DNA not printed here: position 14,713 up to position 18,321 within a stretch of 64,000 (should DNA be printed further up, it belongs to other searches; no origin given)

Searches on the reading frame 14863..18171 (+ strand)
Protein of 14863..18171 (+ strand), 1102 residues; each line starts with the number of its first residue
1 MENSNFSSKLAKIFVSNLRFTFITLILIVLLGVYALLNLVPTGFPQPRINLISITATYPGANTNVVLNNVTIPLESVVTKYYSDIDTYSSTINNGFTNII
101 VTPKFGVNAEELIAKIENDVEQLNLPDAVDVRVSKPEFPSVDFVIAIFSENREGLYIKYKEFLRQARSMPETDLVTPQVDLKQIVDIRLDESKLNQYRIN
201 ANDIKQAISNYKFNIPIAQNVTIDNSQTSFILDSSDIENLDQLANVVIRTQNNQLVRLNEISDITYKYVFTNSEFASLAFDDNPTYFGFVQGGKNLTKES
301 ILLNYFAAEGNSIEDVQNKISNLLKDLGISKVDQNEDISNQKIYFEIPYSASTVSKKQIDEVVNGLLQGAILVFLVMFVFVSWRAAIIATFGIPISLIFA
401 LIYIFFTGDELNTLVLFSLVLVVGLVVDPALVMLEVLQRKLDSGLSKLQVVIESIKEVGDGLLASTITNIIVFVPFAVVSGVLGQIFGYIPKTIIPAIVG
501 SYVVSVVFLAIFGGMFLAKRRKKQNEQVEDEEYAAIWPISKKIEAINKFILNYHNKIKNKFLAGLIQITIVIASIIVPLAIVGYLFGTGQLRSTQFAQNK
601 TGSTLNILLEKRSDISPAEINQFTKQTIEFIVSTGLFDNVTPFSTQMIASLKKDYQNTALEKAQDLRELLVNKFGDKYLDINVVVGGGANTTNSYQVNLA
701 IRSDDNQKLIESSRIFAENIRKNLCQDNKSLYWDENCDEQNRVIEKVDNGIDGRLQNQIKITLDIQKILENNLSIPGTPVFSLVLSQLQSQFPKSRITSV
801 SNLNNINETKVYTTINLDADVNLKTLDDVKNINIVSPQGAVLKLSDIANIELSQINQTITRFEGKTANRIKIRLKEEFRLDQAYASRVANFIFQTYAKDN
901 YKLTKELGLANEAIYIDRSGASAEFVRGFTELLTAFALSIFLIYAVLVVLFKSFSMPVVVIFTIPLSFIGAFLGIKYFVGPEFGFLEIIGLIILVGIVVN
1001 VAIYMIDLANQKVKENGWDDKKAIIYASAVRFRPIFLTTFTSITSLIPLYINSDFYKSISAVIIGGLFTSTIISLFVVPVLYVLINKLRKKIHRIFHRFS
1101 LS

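Call 33: search_protein_families(library=pfam, proteins=[window:14863-18171:+], max_evalue=0.05)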
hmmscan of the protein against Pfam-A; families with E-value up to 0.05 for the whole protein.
window:14863-18171:+ (1102 aa): 2 families
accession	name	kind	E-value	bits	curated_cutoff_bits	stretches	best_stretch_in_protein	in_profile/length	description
PF00873.25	ACR_tran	-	9.6e-102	341.8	28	1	11-1085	2-1020/1021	AcrB/AcrD/AcrF family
PF03176.21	MMPL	-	0.029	13.8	20.5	1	932-1088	145-305/333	MMPL family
